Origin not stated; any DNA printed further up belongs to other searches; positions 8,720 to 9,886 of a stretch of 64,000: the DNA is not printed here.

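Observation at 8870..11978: Class-1 OLD-family ATPase/TOPRIM nuclease with a co-oriented unknown 288-aa partner in a small inserted block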

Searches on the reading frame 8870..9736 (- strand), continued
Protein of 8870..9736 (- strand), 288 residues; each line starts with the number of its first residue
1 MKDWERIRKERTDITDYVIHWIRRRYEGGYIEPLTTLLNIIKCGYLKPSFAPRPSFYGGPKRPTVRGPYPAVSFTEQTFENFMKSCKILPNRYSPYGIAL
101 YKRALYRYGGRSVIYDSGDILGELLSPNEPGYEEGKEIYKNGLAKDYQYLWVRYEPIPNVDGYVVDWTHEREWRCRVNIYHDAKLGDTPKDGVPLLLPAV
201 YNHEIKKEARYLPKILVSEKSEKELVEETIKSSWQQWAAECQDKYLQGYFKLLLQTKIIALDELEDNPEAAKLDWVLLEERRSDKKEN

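Call 72: search_protein_families(library=pfam, proteins=[L029:7827-9110:+, L034:8001-9185:+, L041:7779-9071:+, L042:1797-3077:+, L045:7707-8987:+, L065:7998-9272:+, L067:7971-9251:+, L077:7986-9248:+, P0095, P0097], max_evalue=0.1)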
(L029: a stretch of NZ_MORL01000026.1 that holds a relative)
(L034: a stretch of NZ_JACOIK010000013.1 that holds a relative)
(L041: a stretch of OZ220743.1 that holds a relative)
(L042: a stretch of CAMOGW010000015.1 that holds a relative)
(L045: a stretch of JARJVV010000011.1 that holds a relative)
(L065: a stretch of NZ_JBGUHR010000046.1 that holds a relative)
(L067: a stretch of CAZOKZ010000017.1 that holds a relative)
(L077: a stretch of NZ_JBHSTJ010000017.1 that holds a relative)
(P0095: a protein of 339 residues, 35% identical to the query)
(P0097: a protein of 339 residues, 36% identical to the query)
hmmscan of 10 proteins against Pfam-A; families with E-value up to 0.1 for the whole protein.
L029:7827-9110:+ (428 aa): 0 families

L034:8001-9185:+ (395 aa): 1 family
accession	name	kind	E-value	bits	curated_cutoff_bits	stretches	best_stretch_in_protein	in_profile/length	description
PF11185.13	DUF2971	-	0.097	14.5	22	0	123-182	38-89/89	Protein of unknown function (DUF2971)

L041:7779-9071:+ (431 aa): 2 families
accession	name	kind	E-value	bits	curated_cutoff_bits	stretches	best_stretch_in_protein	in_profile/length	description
PF18477.7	PIN_9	-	0.018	15.7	26.3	1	296-369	20-94/116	PIN like domain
PF07729.17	FCD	-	0.1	13.5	24.3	0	307-366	17-77/125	FCD domain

L042:1797-3077:+ (427 aa): 0 families

L045:7707-8987:+ (427 aa): 1 family
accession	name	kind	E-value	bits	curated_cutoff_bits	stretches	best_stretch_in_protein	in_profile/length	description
PF25757.1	TPR_DNAAF5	-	0.059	13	27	1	310-344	93-127/288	Dynein axonemal assembly factor 5-like, TPR repeats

L065:7998-9272:+ (425 aa): 1 family
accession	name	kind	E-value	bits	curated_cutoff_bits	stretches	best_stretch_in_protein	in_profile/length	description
PF14468.11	DUF4427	-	1.5e-19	70.9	22.7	1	294-420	15-131/132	Protein of unknown function (DUF4427)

L067:7971-9251:+ (427 aa): 1 family
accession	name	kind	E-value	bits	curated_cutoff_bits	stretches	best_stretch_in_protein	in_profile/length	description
PF14468.11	DUF4427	-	2e-40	138.4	22.7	1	300-421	7-131/132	Protein of unknown function (DUF4427)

L077:7986-9248:+ (421 aa): 1 family
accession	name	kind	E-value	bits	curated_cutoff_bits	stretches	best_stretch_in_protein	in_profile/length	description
PF14468.11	DUF4427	-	1.3e-30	106.6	22.7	1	311-415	28-131/132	Protein of unknown function (DUF4427)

P0095 (339 aa): 1 family
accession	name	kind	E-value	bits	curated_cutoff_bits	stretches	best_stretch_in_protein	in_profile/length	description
PF10899.13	AbiGi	-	8.5e-06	26.3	22.4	1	71-120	27-73/185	Putative abortive phage resistance protein AbiGi, antitoxin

P0097 (339 aa): 1 family
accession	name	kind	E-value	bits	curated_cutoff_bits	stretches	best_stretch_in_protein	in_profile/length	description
PF10899.13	AbiGi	-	0.00095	19.7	22.4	1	67-127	23-82/185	Putative abortive phage resistance protein AbiGi, antitoxin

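Call 73: find_related_loci(query=A1, collection=viral_contigs, flank=5000)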
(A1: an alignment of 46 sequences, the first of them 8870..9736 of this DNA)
Query A1 (288 aa) in viral_contigs; peptide patterns used: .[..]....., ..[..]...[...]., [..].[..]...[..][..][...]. (x = any residue, [..] = any of these).
139 stretches matched a pattern; 75 encode a relative of the query (tblastn E <= 1e-3); 75 distinct loci.
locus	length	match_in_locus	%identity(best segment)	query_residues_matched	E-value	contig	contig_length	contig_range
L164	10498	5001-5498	27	1-184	2e-14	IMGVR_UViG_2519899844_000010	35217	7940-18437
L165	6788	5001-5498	27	1-184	8e-14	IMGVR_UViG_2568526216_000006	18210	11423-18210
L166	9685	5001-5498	27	1-184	9e-14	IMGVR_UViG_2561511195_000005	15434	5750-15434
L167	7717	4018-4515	27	1-184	8e-14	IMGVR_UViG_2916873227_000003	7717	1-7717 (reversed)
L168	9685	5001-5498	27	1-184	9e-14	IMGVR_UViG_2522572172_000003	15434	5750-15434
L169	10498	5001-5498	26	1-184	3e-13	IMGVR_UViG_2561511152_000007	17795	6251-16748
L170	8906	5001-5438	29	2-175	1e-12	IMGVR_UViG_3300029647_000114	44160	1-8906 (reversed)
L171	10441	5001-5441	30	1-174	2e-12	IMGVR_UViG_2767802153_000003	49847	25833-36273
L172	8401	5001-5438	29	2-175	6e-12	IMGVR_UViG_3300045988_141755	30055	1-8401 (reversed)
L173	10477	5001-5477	29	4-184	3e-11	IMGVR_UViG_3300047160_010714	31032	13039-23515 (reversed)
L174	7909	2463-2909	30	1-175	2e-10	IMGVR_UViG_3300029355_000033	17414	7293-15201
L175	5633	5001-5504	26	1-184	2e-10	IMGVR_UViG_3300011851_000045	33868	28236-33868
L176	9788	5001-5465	28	4-176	3e-10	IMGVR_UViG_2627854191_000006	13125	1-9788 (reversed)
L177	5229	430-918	26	4-184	5e-10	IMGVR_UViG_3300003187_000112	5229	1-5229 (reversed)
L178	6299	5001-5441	26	11-175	5e-10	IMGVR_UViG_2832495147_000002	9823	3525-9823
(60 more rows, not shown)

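Call 76: find_encoding_contigs(protein=P0002, flank=6000, max_places=3)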
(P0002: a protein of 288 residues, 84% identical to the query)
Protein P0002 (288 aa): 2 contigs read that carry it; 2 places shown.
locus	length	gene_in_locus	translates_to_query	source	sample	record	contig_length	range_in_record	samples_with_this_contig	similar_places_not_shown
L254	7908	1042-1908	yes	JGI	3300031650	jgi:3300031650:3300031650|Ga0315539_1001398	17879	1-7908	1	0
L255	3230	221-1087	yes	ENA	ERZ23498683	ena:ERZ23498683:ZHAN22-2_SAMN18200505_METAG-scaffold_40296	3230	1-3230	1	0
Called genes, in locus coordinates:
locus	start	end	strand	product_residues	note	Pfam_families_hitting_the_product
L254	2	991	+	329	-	?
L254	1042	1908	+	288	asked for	-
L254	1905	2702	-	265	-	-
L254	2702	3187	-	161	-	-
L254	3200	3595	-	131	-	-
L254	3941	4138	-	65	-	-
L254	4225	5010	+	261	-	PF02567:PhzC-PhzF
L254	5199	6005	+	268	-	PF02353:CMAS, PF05175:MTS, PF01209:Ubie_methyltran, PF13489:Methyltransf_23, PF13847:Methyltransf_31, PF08241:Methyltransf_11, PF08242:Methyltransf_12, PF13649:Methyltransf_25, +3 more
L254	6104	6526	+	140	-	PF01035:DNA_binding_1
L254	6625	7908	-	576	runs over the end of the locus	PF01979:Amidohydro_1, PF07969:Amidohydro_3 (faint), PF13382:Adenine_deam_C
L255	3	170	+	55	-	?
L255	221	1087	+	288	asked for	-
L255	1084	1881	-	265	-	-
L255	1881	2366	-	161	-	-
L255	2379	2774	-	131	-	-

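Call 77: find_encoding_contigs(protein=P0007, flank=6000, max_places=3)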
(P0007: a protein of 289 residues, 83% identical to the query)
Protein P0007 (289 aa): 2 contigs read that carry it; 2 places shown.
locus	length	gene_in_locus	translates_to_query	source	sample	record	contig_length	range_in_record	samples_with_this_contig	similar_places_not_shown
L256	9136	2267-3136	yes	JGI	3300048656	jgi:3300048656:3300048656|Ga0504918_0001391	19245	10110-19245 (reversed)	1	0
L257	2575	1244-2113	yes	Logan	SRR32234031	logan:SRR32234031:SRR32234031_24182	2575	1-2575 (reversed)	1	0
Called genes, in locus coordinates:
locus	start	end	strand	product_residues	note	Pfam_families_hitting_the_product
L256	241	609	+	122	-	PF07883:Cupin_2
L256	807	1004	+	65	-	-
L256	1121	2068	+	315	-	-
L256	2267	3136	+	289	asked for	-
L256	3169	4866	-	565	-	PF01979:Amidohydro_1, PF07969:Amidohydro_3 (faint), PF13382:Adenine_deam_C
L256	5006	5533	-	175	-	PF00156:Pribosyltran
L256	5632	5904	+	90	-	-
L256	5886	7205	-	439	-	PF08245:Mur_ligase_M, PF27239:FOL3_C, PF02875:Mur_ligase_C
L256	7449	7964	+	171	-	PF07998:Peptidase_M54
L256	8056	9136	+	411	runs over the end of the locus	PF00108:Thiolase_N, PF02803:Thiolase_C, PF22691:Thiolase_C_1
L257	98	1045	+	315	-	-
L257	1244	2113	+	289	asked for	-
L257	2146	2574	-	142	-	?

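Call 78: find_encoding_contigs(protein=P0009, flank=6000, max_places=3)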
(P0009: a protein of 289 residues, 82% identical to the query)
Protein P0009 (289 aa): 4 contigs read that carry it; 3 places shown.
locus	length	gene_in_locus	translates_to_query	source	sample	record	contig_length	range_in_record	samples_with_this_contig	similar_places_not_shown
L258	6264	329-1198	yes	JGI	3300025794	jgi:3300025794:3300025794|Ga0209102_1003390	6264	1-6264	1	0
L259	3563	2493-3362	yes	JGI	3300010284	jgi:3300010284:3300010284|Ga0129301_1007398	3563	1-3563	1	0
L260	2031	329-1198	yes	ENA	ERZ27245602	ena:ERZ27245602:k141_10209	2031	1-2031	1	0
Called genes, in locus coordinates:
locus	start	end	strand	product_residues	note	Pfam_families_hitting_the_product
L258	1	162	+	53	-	?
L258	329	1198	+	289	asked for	-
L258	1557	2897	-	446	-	PF05977:MFS_3, PF07690:MFS_1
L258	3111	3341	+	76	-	-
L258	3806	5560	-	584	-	PF01979:Amidohydro_1, PF07969:Amidohydro_3 (faint), PF13382:Adenine_deam_C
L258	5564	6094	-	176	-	PF00156:Pribosyltran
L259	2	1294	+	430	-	?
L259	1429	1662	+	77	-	-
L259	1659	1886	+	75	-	-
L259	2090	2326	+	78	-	PF01361:Tautomerase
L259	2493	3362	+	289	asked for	-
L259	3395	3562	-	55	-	?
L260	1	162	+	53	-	?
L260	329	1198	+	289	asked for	-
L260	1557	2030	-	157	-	?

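Call 85: fold_search(model_id=the predicted structure, library=pdb)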
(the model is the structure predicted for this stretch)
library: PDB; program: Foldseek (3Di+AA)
matches with E <= 10: 63; with E <= 0.001: 0
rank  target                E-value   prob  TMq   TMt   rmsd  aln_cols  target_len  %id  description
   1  6t0e_B                7.8e-01  0.01  0.07  0.06  18.0       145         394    8  The glucuronoyl esterase OtCE15A S267A variant from Opitutus terrae in complex with benzyl D-glucuronoate and D-glucur (released 2019-11-27)
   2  8zdo_m                2.4e+00  0.01  0.07  0.07  17.4       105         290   11  Cryo-EM structure of Mycobacteriophage Douge baseplate (gp13, gp17, gp23, gp16, gp18 and gp20) (released 2025-06-25)
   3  6ha1_g                2.5e+00  0.03  0.09  0.14  12.6        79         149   13  Cryo-EM structure of a 70S Bacillus subtilis ribosome translating the ErmD leader peptide in complex with telithromyci (released 2018-08-29)
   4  6t0e_A                2.7e+00  0.01  0.07  0.06  18.5       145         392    9  The glucuronoyl esterase OtCE15A S267A variant from Opitutus terrae in complex with benzyl D-glucuronoate and D-glucur (released 2019-11-27)
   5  6sz4                  2.8e+00  0.01  0.07  0.06  18.4       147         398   10  The glucuronoyl esterase OtCE15A H408A variant from Opitutus terrae in complex with, and covalently linked to, D-glucuro (released 2019-11-27)
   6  6kfv_A                3.0e+00  0.03  0.10  0.06  13.6        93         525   12  GroEL from Xanthomonas oryzae pv. oryzae (released 2020-07-08)
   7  9hvr                  4.1e+00  0.01  0.07  0.06  18.9       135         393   10  Native glucuronoyl esterase OtCE15A from Opitutus terrae (released 2026-01-14)
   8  6gs0                  4.1e+00  0.01  0.07  0.06  18.4       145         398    9  Native Glucuronoyl Esterase from Opitutus terrae (released 2018-08-22)
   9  7l34_A                4.4e+00  0.01  0.09  0.05  13.8        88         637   16  Human DNA Ligase 1 - R641L nicked DNA complex (released 2021-01-13)
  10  8baq                  4.6e+00  0.04  0.27  0.35  10.4       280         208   10  E. coli C7 DarT1 in complex with NAD+ (released 2023-07-12)
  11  2ios                  4.6e+00  0.04  0.09  0.18   7.9        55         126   18  Crystal structure of the C-terminal MA3 domain of Pdcd4 (mouse); form 3 (released 2006-11-14)
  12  8vdt_A                4.9e+00  0.01  0.07  0.04  12.4        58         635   22  DNA Ligase 1 with nick DNA 3'rA:T (released 2024-05-22)
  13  9c0d_A                5.2e+00  0.03  0.10  0.06  13.2        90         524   16  E.Faecium GroEL (released 2024-08-07)
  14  5lba_D                5.2e+00  0.02  0.08  0.06   9.0        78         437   14  Crystal structure of human RECQL5 helicase in complex with DSPL fragment(1-cyclohexyl-3-(oxolan-2-ylmethyl)urea, SGC - (released 2016-07-06)
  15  6f1e_B                5.6e+00  0.06  0.10  0.21   8.1        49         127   20  Crystal structure of olive flounder [Paralichthys olivaceus] interferon gamma at 2.3 Angstrom resolution (released 2018-05-23)
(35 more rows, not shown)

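Call 88: search_dna_similar(query=window:8870-9736:-, collection=plasmids, mode=protein, max_rows=12)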
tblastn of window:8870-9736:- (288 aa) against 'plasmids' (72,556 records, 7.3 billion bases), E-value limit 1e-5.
Records with a match: 2; places in all: 2; records where one place covers at least 80% of the query: 0.
Best place of each record, by identity: <60% 2.
By first word of the organism name: Vibrio 1; Paenibacillus 1.
By predicted mobility (MOB-suite, as given by PLSDB): non-mobilizable 2.
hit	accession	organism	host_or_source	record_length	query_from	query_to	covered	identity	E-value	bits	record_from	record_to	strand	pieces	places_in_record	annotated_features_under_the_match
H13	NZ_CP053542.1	Vibrio europaeus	Argopecten purpuratus,Shellfish hatchery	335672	3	182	63%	28.8%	9e-7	57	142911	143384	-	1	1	hypothetical protein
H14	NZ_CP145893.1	Paenibacillus amylolyticus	whole organism,soil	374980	4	182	62%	24.5%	7e-6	55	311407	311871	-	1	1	DUF2971 domain-containing protein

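Call 91: get_annotated_region(hit=H14, flank=4000)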
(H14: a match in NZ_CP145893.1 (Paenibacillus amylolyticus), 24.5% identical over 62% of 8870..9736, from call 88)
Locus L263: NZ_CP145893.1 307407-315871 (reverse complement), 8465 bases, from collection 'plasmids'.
description: Paenibacillus amylolyticus strain Y5S-7 plasmid pY5S7-1, complete sequence
organism: Paenibacillus amylolyticus (NCBI taxid 1451)
taxonomy: Bacteria; Bacillota; Bacilli; Bacillales; Paenibacillaceae; Paenibacillus; Paenibacillus amylolyticus
host: -; source: whole organism,soil; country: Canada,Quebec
typing (MOB-suite, as given by PLSDB): non-mobilizable
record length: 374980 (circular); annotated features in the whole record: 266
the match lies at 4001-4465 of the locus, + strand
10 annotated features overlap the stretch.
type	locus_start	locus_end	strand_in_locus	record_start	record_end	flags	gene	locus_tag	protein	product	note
CDS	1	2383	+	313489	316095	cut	-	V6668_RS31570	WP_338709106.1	DEAD/DEAH box helicase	-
CDS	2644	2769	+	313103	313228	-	-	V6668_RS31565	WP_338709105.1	hypothetical protein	-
CDS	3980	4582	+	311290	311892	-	-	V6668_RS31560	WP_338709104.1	DUF2971 domain-containing protein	-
CDS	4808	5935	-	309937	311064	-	-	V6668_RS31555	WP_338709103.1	DUF4062 domain-containing protein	-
CDS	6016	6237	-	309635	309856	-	-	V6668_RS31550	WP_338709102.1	helix-turn-helix transcriptional regulator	-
CDS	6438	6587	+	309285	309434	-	-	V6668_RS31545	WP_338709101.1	hypothetical protein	-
CDS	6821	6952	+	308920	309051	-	-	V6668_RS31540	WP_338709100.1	hypothetical protein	-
CDS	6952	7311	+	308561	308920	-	-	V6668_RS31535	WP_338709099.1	hypothetical protein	-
CDS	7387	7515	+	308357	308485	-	-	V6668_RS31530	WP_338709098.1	hypothetical protein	-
CDS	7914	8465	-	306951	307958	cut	-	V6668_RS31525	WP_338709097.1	HD domain-containing phosphohydrolase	-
